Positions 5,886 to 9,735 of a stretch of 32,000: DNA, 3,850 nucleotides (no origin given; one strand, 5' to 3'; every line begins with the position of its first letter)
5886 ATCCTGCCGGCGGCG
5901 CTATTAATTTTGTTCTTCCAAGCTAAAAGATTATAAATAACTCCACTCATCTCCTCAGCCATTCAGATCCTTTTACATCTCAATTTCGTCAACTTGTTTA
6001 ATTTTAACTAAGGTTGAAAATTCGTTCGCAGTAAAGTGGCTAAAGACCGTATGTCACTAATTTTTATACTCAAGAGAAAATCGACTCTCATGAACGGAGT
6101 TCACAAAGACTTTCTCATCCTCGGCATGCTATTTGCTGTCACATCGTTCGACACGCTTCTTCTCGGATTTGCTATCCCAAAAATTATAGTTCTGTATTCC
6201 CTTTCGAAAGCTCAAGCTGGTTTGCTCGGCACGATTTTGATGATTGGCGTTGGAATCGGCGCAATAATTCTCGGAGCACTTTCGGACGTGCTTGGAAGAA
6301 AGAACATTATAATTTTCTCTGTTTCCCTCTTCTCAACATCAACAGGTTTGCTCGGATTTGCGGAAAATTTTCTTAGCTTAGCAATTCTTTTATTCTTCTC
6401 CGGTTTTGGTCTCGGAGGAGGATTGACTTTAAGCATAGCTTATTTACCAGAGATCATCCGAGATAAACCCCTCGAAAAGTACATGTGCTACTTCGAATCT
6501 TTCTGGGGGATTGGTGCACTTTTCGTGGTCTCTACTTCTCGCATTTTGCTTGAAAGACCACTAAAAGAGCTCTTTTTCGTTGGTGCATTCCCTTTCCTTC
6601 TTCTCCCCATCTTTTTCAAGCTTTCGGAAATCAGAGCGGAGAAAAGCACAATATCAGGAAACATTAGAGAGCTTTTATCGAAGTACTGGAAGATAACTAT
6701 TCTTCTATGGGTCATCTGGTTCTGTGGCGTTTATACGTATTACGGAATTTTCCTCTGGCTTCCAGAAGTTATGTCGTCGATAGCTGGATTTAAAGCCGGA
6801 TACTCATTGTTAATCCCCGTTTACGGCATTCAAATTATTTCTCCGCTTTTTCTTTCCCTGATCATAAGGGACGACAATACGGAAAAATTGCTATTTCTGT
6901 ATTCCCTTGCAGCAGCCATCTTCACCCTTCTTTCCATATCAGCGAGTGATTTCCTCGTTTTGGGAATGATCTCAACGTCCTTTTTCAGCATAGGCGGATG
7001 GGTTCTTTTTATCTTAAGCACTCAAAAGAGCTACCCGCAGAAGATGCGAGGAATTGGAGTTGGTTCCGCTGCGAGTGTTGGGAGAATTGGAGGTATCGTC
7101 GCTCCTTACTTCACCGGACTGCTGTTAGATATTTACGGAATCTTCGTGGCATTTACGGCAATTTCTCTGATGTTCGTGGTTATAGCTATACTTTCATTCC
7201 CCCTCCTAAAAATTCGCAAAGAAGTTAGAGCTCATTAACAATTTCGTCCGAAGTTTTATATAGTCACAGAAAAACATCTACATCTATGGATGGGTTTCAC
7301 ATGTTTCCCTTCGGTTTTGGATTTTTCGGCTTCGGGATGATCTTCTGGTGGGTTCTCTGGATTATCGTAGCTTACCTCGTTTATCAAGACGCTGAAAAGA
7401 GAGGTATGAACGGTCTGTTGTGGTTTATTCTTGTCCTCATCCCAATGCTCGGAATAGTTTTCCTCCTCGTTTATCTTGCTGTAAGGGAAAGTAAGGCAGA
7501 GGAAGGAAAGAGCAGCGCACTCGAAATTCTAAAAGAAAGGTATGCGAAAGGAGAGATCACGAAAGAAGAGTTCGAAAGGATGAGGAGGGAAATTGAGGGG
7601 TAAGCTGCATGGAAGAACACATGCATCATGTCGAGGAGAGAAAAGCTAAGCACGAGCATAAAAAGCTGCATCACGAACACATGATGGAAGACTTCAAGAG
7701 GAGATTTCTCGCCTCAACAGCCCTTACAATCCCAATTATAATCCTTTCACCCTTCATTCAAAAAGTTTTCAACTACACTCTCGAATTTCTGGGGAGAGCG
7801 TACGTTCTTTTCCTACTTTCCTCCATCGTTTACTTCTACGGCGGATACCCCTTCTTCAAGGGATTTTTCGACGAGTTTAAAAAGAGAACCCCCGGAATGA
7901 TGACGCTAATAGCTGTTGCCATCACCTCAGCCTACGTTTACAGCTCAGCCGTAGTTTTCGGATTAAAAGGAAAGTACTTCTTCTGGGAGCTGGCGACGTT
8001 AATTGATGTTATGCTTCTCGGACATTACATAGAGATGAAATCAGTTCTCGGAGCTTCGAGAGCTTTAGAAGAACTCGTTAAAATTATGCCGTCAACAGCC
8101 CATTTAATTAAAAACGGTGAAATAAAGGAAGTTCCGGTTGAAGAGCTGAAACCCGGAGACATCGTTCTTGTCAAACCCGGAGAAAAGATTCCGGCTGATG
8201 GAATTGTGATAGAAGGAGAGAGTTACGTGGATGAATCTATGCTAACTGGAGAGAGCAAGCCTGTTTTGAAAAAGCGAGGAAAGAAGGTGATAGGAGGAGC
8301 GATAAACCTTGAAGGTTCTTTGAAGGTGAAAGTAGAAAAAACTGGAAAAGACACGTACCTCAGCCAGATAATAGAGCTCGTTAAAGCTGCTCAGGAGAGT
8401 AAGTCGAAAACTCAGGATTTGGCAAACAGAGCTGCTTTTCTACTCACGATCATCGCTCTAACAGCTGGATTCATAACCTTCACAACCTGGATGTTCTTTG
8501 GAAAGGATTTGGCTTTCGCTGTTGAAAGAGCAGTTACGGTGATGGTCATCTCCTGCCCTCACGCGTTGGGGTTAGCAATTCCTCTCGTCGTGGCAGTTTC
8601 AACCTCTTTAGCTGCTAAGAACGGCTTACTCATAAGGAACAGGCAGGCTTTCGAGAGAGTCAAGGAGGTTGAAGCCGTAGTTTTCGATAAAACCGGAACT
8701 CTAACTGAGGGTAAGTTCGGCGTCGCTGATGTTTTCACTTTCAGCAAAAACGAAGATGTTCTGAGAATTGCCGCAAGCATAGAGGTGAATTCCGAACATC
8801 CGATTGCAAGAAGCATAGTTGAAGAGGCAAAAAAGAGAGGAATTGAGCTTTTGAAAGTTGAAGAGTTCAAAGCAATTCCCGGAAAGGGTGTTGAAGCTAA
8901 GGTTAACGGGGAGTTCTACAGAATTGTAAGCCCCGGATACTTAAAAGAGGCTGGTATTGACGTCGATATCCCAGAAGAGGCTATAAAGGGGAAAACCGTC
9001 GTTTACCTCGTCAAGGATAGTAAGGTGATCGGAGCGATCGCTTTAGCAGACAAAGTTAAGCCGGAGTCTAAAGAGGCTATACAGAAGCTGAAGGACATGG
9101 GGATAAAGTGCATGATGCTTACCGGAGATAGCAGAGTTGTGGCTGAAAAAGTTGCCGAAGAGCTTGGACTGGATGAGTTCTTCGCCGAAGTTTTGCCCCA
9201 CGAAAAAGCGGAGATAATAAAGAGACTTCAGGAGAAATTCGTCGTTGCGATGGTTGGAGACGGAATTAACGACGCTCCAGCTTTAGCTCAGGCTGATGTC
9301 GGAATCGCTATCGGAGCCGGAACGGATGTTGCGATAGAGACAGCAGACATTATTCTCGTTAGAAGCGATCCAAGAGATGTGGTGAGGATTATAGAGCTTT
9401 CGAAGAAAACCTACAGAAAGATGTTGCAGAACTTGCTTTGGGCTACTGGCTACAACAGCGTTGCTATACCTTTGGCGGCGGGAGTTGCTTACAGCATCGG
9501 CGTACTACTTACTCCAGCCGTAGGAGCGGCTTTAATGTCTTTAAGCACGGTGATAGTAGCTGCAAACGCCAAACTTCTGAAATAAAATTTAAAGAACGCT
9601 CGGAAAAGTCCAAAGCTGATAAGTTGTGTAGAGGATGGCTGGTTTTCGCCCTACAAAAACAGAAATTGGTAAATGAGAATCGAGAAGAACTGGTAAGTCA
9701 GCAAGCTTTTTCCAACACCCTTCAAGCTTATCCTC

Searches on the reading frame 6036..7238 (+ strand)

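Call 14: search_protein_families(library=pfam, proteins=[window:6036-7238:+], max_evalue=0.001)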
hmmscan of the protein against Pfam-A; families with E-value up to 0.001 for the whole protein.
window:6036-7238:+ (400 aa): 2 families
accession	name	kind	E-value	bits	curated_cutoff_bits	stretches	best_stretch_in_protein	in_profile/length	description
PF07690.21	MFS_1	-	1.8e-27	96.6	33.4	2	31-274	3-255/347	Major Facilitator Superfamily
PF00083.30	Sugar_tr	-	1.4e-11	44.4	22.3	1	57-165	44-155/452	Sugar (and other) transporter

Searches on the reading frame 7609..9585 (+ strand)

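Call 14: search_protein_families(library=pfam, proteins=[window:7609-9585:+], max_evalue=0.001)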
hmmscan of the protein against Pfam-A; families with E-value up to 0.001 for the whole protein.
window:7609-9585:+ (658 aa): 5 families
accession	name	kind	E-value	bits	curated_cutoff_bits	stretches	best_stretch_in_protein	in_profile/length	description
PF00122.25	E1-E2_ATPase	-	9.5e-62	208.2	28.1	1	159-338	2-181/181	E1-E2 ATPase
PF00702.32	Hydrolase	-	8.3e-40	137.7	26.4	1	355-563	2-191/191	haloacid dehalogenase-like hydrolase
PF08282.18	Hydrolase_3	-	1.4e-08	35.2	20.9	0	482-525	15-58/255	haloacid dehalogenase-like hydrolase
PF12710.13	HAD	-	2.5e-06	28.5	27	1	481-559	83-188/189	haloacid dehalogenase-like hydrolase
PF13419.12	HAD_2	-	0.00023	21.8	23.8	1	483-538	80-135/178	Haloacid dehalogenase-like hydrolase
